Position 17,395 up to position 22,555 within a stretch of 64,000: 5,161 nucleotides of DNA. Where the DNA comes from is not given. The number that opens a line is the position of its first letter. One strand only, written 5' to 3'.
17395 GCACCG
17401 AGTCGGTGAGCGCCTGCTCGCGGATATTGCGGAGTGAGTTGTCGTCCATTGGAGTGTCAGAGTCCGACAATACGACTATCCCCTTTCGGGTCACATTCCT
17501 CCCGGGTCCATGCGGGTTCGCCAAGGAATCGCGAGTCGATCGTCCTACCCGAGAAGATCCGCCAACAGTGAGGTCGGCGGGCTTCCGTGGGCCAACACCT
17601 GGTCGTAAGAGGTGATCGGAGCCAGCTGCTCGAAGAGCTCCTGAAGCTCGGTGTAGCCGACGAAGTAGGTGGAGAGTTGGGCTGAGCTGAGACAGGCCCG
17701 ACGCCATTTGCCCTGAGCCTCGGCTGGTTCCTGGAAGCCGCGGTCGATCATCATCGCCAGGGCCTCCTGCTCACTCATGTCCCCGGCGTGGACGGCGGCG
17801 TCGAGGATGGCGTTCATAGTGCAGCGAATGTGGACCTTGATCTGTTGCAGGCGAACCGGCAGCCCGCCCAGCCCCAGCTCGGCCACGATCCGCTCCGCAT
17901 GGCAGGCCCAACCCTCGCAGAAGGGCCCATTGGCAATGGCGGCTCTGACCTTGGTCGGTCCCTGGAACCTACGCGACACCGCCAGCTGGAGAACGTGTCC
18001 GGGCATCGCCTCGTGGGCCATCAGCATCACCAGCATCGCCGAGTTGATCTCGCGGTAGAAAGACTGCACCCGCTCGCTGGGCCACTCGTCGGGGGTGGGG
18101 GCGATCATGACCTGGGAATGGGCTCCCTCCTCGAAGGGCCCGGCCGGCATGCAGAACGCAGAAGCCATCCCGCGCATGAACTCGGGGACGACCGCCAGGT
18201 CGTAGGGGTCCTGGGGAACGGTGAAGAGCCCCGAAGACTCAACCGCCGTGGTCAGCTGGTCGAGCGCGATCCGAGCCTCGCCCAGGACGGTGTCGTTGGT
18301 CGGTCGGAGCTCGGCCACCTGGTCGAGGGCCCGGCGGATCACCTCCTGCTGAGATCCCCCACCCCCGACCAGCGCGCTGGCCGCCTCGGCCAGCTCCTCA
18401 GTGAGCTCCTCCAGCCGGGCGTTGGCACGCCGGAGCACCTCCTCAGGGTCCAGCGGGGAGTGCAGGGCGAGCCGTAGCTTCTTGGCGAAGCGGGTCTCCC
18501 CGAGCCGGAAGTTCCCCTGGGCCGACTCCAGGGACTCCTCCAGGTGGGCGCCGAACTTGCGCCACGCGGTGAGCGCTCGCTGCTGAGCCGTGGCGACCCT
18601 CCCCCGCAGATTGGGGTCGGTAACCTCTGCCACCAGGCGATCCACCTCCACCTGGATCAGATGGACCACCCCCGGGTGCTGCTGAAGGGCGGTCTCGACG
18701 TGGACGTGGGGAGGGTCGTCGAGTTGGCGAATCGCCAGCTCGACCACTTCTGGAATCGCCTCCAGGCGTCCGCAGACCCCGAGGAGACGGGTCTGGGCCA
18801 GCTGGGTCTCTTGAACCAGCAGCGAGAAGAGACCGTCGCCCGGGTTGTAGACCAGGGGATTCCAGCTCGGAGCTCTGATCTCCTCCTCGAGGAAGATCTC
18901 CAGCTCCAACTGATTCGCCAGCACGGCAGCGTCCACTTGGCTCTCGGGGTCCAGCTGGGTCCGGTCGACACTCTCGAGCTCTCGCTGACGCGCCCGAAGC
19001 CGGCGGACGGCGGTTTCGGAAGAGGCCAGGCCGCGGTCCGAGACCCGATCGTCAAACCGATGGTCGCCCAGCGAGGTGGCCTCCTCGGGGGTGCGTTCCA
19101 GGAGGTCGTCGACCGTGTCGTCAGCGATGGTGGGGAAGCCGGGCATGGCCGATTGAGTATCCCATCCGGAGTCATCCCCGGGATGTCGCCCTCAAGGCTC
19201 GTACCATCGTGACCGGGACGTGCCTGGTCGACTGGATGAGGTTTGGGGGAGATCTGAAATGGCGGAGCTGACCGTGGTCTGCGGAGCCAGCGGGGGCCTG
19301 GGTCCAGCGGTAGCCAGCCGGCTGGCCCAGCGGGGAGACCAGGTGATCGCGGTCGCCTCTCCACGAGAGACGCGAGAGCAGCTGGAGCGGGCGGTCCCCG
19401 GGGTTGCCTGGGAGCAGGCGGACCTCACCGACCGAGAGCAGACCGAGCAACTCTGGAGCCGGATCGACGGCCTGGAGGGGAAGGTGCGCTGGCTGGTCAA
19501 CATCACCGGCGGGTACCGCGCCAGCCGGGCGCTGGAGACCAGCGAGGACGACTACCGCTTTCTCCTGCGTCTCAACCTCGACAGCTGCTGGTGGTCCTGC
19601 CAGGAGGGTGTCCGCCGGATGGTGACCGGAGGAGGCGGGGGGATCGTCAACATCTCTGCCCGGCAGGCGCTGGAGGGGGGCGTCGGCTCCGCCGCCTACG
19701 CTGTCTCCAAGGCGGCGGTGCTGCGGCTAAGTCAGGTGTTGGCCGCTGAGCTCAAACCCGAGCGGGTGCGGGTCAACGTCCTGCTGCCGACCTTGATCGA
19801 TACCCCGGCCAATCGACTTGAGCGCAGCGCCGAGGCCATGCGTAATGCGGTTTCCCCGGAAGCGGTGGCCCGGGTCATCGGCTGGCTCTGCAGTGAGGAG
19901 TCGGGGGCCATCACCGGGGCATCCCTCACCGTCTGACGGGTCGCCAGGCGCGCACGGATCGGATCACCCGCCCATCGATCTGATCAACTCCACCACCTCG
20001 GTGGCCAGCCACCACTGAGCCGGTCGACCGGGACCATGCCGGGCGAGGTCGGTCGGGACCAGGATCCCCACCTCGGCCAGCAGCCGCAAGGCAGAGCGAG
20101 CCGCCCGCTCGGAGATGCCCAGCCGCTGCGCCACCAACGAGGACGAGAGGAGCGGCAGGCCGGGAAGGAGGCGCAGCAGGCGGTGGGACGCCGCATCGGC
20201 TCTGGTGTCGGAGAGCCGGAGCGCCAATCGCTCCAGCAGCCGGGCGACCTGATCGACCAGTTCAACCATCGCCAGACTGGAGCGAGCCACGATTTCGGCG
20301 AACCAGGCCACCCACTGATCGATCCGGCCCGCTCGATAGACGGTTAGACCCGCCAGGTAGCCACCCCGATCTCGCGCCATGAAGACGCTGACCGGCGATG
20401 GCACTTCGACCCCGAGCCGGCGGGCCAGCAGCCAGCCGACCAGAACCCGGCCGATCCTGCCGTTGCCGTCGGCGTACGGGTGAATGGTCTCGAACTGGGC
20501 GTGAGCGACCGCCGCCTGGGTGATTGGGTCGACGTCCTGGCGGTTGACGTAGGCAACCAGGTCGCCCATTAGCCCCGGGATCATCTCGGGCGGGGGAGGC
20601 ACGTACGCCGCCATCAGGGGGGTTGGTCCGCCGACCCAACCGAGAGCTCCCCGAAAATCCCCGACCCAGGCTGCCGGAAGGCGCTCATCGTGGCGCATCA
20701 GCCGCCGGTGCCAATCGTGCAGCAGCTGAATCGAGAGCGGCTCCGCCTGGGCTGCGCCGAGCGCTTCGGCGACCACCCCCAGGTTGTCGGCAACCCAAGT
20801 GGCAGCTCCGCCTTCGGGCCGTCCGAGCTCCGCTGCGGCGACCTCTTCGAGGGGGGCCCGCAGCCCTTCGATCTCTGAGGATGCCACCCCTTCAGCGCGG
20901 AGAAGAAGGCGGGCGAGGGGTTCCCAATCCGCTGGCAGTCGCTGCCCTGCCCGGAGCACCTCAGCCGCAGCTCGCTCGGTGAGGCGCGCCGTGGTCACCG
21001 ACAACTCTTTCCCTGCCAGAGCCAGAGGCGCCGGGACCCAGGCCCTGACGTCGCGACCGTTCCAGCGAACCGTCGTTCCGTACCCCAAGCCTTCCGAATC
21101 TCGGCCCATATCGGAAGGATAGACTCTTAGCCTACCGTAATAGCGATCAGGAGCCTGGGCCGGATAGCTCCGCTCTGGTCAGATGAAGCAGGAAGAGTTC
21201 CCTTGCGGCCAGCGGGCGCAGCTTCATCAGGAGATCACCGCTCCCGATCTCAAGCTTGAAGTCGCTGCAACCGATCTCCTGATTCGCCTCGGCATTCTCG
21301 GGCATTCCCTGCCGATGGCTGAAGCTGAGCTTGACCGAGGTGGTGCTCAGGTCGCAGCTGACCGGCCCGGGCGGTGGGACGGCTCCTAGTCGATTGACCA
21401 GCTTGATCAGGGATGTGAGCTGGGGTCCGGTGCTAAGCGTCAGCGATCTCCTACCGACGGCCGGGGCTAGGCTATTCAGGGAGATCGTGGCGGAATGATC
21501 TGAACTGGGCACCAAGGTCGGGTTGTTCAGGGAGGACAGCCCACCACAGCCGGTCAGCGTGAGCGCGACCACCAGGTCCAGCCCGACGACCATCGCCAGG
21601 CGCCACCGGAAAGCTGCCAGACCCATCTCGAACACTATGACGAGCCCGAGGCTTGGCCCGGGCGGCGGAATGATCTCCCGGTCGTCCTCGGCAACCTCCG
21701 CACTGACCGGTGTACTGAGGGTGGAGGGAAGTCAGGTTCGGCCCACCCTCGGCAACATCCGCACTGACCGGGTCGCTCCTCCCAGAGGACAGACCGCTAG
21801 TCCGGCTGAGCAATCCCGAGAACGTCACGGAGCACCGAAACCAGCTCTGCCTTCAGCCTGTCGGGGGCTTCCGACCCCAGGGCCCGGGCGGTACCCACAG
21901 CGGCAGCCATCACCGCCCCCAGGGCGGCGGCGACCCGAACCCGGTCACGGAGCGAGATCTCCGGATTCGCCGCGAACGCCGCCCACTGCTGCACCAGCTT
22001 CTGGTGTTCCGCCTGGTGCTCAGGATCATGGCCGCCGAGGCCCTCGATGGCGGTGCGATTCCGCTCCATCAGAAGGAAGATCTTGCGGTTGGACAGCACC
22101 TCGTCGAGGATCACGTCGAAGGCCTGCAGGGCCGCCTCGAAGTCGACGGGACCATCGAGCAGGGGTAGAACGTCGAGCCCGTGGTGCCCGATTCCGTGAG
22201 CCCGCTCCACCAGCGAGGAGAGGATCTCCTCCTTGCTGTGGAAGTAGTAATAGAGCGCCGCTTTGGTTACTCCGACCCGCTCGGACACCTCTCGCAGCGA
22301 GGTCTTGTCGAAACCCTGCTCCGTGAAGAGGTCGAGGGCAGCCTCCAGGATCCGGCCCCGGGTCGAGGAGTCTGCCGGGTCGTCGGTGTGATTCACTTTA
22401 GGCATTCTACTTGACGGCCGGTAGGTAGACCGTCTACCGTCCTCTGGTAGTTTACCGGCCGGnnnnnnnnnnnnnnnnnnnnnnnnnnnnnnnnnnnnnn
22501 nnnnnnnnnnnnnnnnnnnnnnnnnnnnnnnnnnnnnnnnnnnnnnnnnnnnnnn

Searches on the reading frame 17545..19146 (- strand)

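Call 66: search_protein_families(library=pfam, proteins=[window:17545-19146:-], max_evalue=0.0001)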
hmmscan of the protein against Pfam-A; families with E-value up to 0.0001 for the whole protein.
window:17545-19146:- (533 aa): 1 family
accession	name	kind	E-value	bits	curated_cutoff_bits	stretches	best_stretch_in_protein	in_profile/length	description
PF05960.17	DUF885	-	4.8e-82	277.7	32.4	1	20-530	1-530/532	Bacterial protein of unknown function (DUF885)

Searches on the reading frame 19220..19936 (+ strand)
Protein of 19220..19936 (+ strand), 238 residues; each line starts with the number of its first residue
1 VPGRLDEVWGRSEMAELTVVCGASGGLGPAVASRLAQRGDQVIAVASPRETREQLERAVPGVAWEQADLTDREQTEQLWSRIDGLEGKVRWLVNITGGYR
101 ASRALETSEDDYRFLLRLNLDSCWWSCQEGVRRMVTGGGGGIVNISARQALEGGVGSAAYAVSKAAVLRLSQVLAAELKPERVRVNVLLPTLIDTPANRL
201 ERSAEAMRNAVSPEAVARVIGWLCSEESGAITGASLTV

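Call 66: search_protein_families(library=pfam, proteins=[window:19220-19936:+], max_evalue=0.0001)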
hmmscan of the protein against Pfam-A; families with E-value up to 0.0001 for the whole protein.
window:19220-19936:+ (238 aa): 4 families
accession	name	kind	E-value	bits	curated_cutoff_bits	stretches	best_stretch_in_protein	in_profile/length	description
PF13561.12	adh_short_C2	-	2.5e-36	125.9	27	1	22-238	1-231/236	Enoyl-(Acyl carrier protein) reductase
PF00106.31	adh_short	-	5.2e-36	124.4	26.6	1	18-203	3-192/195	short chain dehydrogenase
PF08659.16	KR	-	8.2e-10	39.3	22.6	1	19-117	4-110/180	KR domain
PF01370.27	Epimerase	-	6.6e-06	26.1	20.9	1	19-170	2-152/240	NAD dependent epimerase/dehydratase family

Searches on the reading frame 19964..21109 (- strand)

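Call 66: search_protein_families(library=pfam, proteins=[window:19964-21109:-], max_evalue=0.0001)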
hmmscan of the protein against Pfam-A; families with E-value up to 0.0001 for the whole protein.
window:19964-21109:- (381 aa): 2 families
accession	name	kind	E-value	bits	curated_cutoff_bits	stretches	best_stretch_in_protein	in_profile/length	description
PF02661.23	Fic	-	2.3e-19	70.5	24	1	124-228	1-93/93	Fic/DOC family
PF13784.11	Fic_N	-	1.4e-05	25.4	26.7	1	46-100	9-62/82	Fic/DOC family N-terminal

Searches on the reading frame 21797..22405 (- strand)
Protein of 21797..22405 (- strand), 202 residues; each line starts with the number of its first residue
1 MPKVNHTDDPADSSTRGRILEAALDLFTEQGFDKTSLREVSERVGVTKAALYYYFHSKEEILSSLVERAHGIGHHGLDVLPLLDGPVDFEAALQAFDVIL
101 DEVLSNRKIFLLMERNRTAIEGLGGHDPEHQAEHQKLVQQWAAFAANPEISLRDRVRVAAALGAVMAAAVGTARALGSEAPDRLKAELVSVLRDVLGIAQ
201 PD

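Call 66: search_protein_families(library=pfam, proteins=[window:21797-22405:-], max_evalue=0.0001)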
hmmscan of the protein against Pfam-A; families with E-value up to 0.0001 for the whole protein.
window:21797-22405:- (202 aa): 1 family
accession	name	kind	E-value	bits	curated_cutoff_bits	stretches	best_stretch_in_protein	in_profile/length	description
PF00440.29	TetR_N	-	2.5e-18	66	24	1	19-63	1-45/47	Bacterial regulatory proteins, tetR family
